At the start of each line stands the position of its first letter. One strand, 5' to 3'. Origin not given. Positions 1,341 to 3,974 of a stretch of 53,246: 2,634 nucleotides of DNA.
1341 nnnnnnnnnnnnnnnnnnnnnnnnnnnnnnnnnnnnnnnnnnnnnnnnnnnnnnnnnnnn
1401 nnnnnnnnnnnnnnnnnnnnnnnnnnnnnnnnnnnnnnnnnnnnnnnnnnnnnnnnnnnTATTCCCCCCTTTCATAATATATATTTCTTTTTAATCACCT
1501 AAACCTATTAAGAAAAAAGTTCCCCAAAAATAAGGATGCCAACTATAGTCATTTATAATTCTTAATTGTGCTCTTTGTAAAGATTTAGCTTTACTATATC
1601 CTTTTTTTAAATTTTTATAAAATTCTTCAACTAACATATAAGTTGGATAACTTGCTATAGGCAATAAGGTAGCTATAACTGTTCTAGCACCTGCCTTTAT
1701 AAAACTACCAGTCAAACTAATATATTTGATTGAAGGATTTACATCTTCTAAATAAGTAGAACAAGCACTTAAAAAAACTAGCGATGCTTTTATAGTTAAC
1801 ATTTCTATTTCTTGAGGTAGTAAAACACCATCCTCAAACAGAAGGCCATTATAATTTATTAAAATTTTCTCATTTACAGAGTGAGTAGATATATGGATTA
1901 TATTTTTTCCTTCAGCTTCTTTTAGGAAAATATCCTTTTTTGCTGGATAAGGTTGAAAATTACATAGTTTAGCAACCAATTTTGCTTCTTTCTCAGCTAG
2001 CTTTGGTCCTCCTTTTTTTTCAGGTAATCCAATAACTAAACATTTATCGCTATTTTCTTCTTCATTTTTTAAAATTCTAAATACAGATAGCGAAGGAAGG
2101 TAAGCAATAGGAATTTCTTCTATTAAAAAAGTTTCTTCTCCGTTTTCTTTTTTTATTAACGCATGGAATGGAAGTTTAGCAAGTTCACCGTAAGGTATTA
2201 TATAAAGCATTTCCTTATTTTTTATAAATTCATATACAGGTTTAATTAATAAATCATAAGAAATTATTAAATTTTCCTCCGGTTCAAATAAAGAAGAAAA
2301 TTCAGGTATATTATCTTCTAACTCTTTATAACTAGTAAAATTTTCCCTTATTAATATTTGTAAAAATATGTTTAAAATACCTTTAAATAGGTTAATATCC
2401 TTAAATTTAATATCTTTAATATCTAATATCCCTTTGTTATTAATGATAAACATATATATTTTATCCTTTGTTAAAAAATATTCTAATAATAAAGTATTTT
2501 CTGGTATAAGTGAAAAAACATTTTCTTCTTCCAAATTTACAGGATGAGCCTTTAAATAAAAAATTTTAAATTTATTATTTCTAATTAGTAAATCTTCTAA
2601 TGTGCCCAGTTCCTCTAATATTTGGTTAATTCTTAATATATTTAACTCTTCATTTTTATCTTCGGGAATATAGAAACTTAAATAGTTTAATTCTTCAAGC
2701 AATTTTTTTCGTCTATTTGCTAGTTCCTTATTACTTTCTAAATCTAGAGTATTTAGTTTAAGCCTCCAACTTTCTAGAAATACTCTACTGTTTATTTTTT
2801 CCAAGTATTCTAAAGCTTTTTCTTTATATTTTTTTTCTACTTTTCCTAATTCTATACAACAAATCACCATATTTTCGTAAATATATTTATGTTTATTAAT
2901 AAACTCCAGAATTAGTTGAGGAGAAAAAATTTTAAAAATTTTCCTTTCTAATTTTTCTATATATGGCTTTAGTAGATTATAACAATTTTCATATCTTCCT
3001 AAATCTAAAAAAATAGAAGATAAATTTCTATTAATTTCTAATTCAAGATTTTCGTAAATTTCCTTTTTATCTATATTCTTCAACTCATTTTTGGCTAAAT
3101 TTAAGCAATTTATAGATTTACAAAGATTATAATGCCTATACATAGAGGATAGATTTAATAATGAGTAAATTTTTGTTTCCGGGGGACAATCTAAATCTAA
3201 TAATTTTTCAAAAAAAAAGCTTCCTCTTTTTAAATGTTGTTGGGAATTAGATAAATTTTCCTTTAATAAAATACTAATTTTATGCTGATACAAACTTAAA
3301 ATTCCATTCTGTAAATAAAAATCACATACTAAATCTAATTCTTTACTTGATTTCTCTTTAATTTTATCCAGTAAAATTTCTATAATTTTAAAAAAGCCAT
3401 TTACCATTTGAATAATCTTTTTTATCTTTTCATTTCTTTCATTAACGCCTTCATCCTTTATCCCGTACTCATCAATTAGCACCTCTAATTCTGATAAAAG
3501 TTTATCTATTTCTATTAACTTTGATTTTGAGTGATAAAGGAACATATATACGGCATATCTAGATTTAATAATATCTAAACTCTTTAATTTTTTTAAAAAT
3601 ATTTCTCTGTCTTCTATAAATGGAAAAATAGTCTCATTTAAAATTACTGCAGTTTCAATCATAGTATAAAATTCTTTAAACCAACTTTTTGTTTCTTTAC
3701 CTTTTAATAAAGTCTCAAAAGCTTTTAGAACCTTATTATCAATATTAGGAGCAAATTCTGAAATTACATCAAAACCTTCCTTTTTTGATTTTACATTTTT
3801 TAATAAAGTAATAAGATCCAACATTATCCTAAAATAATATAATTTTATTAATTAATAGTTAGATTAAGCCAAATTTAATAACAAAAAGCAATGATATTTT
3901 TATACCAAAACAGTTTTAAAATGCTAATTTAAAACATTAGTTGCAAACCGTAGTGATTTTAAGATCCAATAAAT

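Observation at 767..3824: TPR-CHAT protease plus an unrecognisable 230-aa partner in an extra-AT-rich islet: candidate undescribed protease-effector (conflict) module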

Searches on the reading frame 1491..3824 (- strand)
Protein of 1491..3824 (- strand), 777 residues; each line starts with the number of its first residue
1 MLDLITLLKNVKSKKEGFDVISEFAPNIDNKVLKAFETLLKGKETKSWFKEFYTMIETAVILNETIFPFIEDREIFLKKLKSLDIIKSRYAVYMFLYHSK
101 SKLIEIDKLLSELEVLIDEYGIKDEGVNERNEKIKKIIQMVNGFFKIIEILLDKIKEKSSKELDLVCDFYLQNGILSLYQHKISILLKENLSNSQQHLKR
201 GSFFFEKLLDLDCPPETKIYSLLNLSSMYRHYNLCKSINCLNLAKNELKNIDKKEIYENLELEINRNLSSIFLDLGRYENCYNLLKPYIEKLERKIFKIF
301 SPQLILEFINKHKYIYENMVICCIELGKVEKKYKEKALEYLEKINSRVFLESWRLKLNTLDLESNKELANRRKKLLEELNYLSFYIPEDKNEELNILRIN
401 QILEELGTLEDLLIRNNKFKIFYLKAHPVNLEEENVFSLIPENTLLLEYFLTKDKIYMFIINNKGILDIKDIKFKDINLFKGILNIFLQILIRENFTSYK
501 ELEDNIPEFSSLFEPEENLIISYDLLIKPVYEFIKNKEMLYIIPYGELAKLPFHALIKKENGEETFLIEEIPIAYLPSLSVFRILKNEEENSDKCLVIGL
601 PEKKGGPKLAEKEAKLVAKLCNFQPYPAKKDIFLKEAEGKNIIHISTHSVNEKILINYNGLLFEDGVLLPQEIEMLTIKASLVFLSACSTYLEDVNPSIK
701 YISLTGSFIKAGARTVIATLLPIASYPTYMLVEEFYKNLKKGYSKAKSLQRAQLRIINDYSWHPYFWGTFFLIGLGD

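Call 3: search_protein_families(library=pfam, proteins=[window:1491-3824:-], max_evalue=1)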
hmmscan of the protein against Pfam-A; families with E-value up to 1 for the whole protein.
window:1491-3824:- (777 aa): 3 families
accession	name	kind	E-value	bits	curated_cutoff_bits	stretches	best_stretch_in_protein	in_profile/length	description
PF12770.12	CHAT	-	2.1e-40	139.5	24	1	523-774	8-288/289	CHAT domain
PF08683.16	CAMSAP_CKK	-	0.091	13.3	27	1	313-350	13-50/119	Microtubule-binding calmodulin-regulated spectrin-associated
PF07855.17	ATG101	-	0.11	12.7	26.5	1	326-388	82-142/158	Autophagy-related protein 101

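Call 4: search_protein_families(library=padloc, proteins=[window:1491-3824:-], max_evalue=1)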
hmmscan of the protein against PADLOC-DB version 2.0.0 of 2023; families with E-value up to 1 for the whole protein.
window:1491-3824:- (777 aa): 1 family
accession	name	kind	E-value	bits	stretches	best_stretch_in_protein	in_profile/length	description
PDLC03831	BovA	-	4.8e-08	30.1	1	683-741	547-601/720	-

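Call 5: search_protein_families(library=ncbifam, proteins=[window:1491-3824:-], max_evalue=1)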
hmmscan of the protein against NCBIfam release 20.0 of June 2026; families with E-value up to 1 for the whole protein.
window:1491-3824:- (777 aa): 1 family
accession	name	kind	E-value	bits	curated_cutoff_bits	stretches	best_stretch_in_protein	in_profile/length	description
NF045509.1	CellDiv_HetF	equivalog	0.00063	18.1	1200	1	697-768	298-369/836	cell division protein HetF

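Call 8: search_solved_structures(query=window:1491-3824:-, max_evalue=0.01)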
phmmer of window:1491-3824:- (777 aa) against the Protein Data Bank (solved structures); distinct sequences matched with E-value up to 0.01: 0.

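Call 23: find_homologous_proteins(query=window:1491-3824:-, max_evalue=0.00001)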
Query window:1491-3824:- (777 aa): 35 proteins with E <= 0.00001 among 8000 candidates.
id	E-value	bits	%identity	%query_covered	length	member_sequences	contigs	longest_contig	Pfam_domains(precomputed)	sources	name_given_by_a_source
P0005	0.0e+0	1681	100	100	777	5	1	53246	PF12770.13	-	-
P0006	1.5e-26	111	26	65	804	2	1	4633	PF00515.35,PF13424.13,PF13176.13,PF12770.13,PF13181.13,PF07719.24,PF13374.13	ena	-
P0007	7.7e-21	92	23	66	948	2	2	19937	PF25058.2,PF17874.8,PF00515.35,PF13424.13,PF13176.13,PF14938.13,PF13432.13,PF12770.13,PF13181.13,PF07719.24,PF13374.13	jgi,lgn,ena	-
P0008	4.0e-20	90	30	44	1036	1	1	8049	PF17874.8,PF00515.35,PF13424.13,PF13176.13,PF24885.2,PF12770.13,PF13181.13,PF07719.24,PF13374.13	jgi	-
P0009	8.1e-20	89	33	33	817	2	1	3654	PF13176.13,PF13428.13,PF12770.13,PF13374.13,PF17874.8,PF00515.35,PF13424.13,PF21033.5,PF14938.13,PF13181.13,PF07719.24,PF13174.13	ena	-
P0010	1.4e-18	85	32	33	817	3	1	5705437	PF13176.13,PF13428.13,PF12770.13,PF13374.13,PF17874.8,PF00515.35,PF13424.13,PF21033.5,PF14938.13,PF13181.13,PF07719.24,PF13174.13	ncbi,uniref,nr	ncbi:CHAT domain-containing protein [Anabaena sp. WA102]|uniref:CHAT domain-containing protein n=1 T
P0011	1.9e-18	85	28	43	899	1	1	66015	PF00515.35,PF13424.13,PF12770.13,PF13181.13,PF07719.24,PF13374.13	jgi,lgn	jgi:tetratricopeptide (TPR) repeat protein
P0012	2.5e-17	81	28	57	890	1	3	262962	PF00515.35,PF13424.13,PF13176.13,PF12770.13,PF13181.13,PF07719.24,PF13374.13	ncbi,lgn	-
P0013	3.3e-17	80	32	33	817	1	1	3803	PF13176.13,PF13428.13,PF12770.13,PF13374.13,PF17874.8,PF00515.35,PF13424.13,PF21033.5,PF14938.13,PF13181.13,PF07719.24,PF13174.13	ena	-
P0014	3.7e-16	77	27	59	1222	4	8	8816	PF13431.13,PF13414.13,PF00515.35,PF13424.13,PF13176.13,PF13432.13,PF13428.13,PF12770.13,PF13181.13,PF07719.24,PF13174.13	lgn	-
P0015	4.2e-15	73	25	64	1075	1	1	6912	PF13424.13,PF13428.13,PF12770.13,PF13181.13,PF07719.24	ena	-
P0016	7.6e-15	73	25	43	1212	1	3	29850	PF23598.2,PF13176.13,PF13428.13,PF13855.13,PF23211.1,PF12770.13,PF13374.13,PF13516.13,PF14580.13,PF00515.35,PF13424.13,PF21033.5,PF12799.14,PF13432.13,PF13181.13,PF07719.24,PF13174.13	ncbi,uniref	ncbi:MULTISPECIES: CHAT domain-containing protein [unclassified Microcoleus]|uniref:CHAT domain-cont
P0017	4.5e-13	67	28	43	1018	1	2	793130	PF12770.13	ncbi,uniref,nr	ncbi:CHAT domain-containing protein [uncultured Winogradskyella sp.]|uniref:CHAT domain-containing p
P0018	8.8e-13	66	22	70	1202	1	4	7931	PF17874.8,PF00515.35,PF13424.13,PF13176.13,PF14938.13,PF13432.13,PF13428.13,PF12770.13,PF13181.13,PF07719.24,PF13374.13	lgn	-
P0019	1.3e-12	65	34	27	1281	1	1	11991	PF12862.14,PF13414.13,PF00595.30,PF10952.16,PF13374.13,PF25068.3,PF13180.13,PF00515.35,PF13424.13,PF28559.1,PF14938.13,PF07719.24,PF13174.13,PF25063.1,PF25058.2,PF09986.16,PF13176.13,PF24885.2,PF13428.13,PF12770.13,PF14559.13,PF10516.16,PF17874.8,PF12895.14,PF21033.5,PF13432.13,PF13181.13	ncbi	ncbi:MAG: tetratricopeptide repeat protein [Candidatus Scalinduaceae bacterium]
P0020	1.9e-11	61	30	22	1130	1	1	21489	PF13431.13,PF13414.13,PF13176.13,PF24885.2,PF13428.13,PF12770.13,PF13374.13,PF14559.13,PF17874.8,PF00515.35,PF13424.13,PF21033.5,PF14938.13,PF13432.13,PF13181.13,PF07719.24,PF13174.13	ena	-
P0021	3.4e-11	61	25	46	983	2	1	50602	PF14559.13,PF13431.13,PF00515.35,PF13424.13,PF13432.13,PF13428.13,PF12770.13,PF13181.13,PF07719.24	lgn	-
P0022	1.2e-10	59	28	43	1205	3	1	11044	PF13431.13,PF13414.13,PF13176.13,PF13428.13,PF12770.13,PF14559.13,PF00515.35,PF13424.13,PF13432.13,PF13181.13,PF07719.24,PF13174.13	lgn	-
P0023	1.5e-10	58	24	43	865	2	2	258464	PF13431.13,PF23914.2,PF13176.13,PF13428.13,PF12770.13,PF13374.13,PF14559.13,PF17874.8,PF00515.35,PF13424.13,PF13181.13,PF07719.24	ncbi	-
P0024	2.6e-9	54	27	31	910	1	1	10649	PF00515.35,PF13424.13,PF13176.13,PF14938.13,PF12770.13,PF13181.13,PF07719.24,PF13374.13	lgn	-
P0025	9.7e-9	52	25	43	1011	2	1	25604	PF13424.13,PF24885.2,PF12770.13,PF13374.13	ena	-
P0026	1.2e-8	52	26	44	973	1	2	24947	PF00515.35,PF13424.13,PF13176.13,PF24885.2,PF12770.13,PF13181.13,PF07719.24,PF13374.13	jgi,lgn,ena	-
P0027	1.5e-8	52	32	18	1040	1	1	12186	PF09986.16,PF00515.35,PF13424.13,PF13176.13,PF24885.2,PF12770.13,PF13181.13,PF07719.24,PF13374.13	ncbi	-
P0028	5.7e-8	50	26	49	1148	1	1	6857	PF13431.13,PF13176.13,PF24885.2,PF13428.13,PF12770.13,PF13374.13,PF17874.8,PF00515.35,PF13424.13,PF13432.13,PF13181.13,PF07719.24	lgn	-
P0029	6.7e-8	50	24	44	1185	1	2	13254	PF14559.13,PF13431.13,PF13414.13,PF13371.13,PF00515.35,PF13424.13,PF21033.5,PF12770.13,PF07719.24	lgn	-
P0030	8.6e-8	49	36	12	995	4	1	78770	PF10602.16,PF13414.13,PF10952.16,PF01535.27,PF08238.19,PF13374.13,PF25068.3,PF00515.35,PF04212.25,PF10255.16,PF13424.13,PF13429.13,PF07719.24,PF13174.13,PF14853.13,PF13431.13,PF23914.2,PF13176.13,PF24885.2,PF13428.13,PF05531.18,PF12770.13,PF14559.13,PF13371.13,PF17874.8,PF12895.14,PF21033.5,PF13432.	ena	-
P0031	1.3e-7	49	37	12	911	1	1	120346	PF10602.16,PF13414.13,PF10952.16,PF01535.27,PF08238.19,PF13374.13,PF00515.35,PF04212.25,PF10255.16,PF13424.13,PF07719.24,PF13174.13,PF14853.13,PF13431.13,PF23914.2,PF09986.16,PF13176.13,PF24885.2,PF13428.13,PF12770.13,PF14559.13,PF13371.13,PF17874.8,PF12895.14,PF21033.5,PF13432.13,PF13181.13,PF12968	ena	-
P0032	1.5e-7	48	40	14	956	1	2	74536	PF13424.13,PF12770.13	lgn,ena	-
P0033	1.9e-7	48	28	32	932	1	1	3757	PF00515.35,PF13424.13,PF13176.13,PF13428.13,PF12770.13,PF13181.13,PF07719.24,PF13374.13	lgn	-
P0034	4.7e-7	47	31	19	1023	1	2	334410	PF13414.13,PF13176.13,PF24885.2,PF13428.13,PF12770.13,PF13374.13,PF00515.35,PF13424.13,PF13432.13,PF13181.13,PF07719.24,PF13174.13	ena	-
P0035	2.1e-6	45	27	43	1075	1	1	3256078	PF10602.16,PF17874.8,PF13424.13,PF13176.13,PF24885.2,PF12770.13,PF13181.13,PF07719.24,PF13374.13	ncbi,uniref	ncbi:CHAT domain-containing protein [Winogradskyella sp. HB-48]|uniref:CHAT domain-containing protei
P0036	2.2e-6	45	25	43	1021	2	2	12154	PF00515.35,PF13424.13,PF13176.13,PF24885.2,PF13432.13,PF12770.13,PF13181.13,PF07719.24,PF13374.13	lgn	-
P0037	2.4e-6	44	27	31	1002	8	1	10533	PF13431.13,PF00515.35,PF13424.13,PF13176.13,PF24885.2,PF12770.13,PF13181.13,PF07719.24,PF13174.13,PF13374.13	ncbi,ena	-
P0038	3.4e-6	44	26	54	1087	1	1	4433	PF13857.13,PF13176.13,PF24885.2,PF00023.37,PF13637.13,PF13428.13,PF12770.13,PF13374.13,PF14559.13,PF13606.13,PF17874.8,PF00515.35,PF12895.14,PF13424.13,PF12796.14,PF13181.13,PF07719.24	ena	-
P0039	7.4e-6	43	26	43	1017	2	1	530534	PF13414.13,PF00515.35,PF13424.13,PF13176.13,PF24885.2,PF13432.13,PF12770.13,PF13181.13,PF07719.24,PF13374.13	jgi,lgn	jgi:CHAT domain-containing protein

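Call 77: search_protein_families(library=phrogs, proteins=[window:1491-3824:-], max_evalue=0.01)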
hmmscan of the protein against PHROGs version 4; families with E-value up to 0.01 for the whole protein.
window:1491-3824:- (777 aa): 0 families

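Call 102: search_solved_structures(query=A5, max_evalue=1)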
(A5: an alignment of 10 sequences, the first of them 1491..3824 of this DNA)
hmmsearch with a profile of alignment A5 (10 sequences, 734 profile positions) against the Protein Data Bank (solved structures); distinct sequences matched with E-value up to 1: 194 (the best 60 are shown).
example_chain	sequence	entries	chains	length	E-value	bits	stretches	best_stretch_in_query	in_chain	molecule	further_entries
9qhb_A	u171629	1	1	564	1.8e-67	231.8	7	125-265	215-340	Engineered tetratricopeptide repeat protein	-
8bu0_A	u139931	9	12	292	3.6e-33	118.4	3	164-265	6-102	Consensus tetratricopeptide repeat protein | Crystal structure of an 8-repeat consensus TPR superhelix with Zinc. | Monomer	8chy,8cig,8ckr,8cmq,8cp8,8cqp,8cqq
9qhc_A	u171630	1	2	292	1.7e-30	109.5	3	166-265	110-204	Engineered tetratricopeptide repeat protein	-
7obi_A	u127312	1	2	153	1.6e-22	83.2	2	119-249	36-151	CTPR-rv4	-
7yeh_B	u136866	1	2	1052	5.8e-21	78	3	117-264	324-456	UDP-N-acetylglucosamine--peptide N-acetylglucosaminyltransferase 110 kDa subunit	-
7yea_A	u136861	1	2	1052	6e-21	78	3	117-264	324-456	UDP-N-acetylglucosamine--peptide N-acetylglucosaminyltransferase 110 kDa subunit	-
7ntf_A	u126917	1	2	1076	6.8e-21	77.8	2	117-264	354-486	Isoform 1 of UDP-N-acetylglucosamine--peptide N-acetylglucosaminyltransferase 110 kDa subu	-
3sf4_A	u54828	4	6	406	1.6e-20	76.6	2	76-254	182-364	G-protein-signaling modulator 2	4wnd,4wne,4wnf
4wng_A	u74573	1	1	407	1.6e-20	76.6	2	76-254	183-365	G-protein-signaling modulator 2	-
6hc2_A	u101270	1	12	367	2.7e-20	75.8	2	76-240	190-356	G-protein-signaling modulator 2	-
5a6c_A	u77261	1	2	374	1.1e-19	73.8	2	98-269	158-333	G-PROTEIN-SIGNALING MODULATOR 2, AFADIN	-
5a7d_B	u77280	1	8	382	2.3e-19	72.7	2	97-269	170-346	PINS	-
3ro2_A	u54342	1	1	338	2.8e-19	72.5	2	97-265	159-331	G-protein-signaling modulator 2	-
4g2v_A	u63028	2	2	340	2.8e-19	72.4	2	97-265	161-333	G-protein-signaling modulator 2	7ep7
4a1s_A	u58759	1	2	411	1.6e-18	69.9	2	97-266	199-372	PARTNER OF INSCUTEABLE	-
7x8a_D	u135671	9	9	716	4e-12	48.8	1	490-690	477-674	CHAT domain protein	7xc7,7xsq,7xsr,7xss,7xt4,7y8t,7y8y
7y83_D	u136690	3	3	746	4.6e-12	48.6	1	490-690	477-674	CHAT domain protein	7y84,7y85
8d9h_E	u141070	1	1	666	4.6e-12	48.6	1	490-690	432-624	CHAT domain protein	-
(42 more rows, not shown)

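Call 105: search_solved_structures(query=A6, max_evalue=1)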
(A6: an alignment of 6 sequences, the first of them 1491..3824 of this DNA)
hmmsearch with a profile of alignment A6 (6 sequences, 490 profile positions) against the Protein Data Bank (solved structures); distinct sequences matched with E-value up to 1: 14.
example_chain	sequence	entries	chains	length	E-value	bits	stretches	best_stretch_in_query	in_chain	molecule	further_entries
8d9h_E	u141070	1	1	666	1.3e-09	40.6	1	247-452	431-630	CHAT domain protein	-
8d9g_A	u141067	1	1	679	2e-09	40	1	232-451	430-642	CHAT domain protein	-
8d9f_A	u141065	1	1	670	2.7e-09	39.6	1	247-451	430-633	CHAT domain protein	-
7x8a_D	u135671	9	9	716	2.7e-09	39.5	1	246-452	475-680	CHAT domain protein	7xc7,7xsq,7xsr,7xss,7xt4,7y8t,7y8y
7y83_D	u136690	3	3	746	3.1e-09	39.4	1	246-452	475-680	CHAT domain protein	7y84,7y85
8rot_B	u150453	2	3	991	0.018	17.1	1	342-438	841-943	CHAT domain-containing protein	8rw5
7y9x_B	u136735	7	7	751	0.16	13.9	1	357-487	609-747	CHAT domain-containing protein | Csx29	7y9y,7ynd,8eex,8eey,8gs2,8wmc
1rci_A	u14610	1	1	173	0.21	13.5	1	25-131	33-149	L FERRITIN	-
1rcd_A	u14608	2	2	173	0.26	13.2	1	26-131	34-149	L FERRITIN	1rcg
6h3z_A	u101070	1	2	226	0.36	12.7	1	77-167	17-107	CCR4-not transcription complex subunit 1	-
7ju4_v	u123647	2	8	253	0.55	12.1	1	6-109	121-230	28 kDa inner dynein arm light chain, axonemal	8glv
5fir_A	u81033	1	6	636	0.62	12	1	89-138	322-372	5'-3' EXORIBONUCLEASE 2 HOMOLOG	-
9fqr_G1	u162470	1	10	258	0.7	11.8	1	7-106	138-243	Axonemal dynein light intermediate polypeptide 1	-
9d2f_P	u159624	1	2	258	0.74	11.7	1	7-106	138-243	Axonemal dynein light intermediate polypeptide 1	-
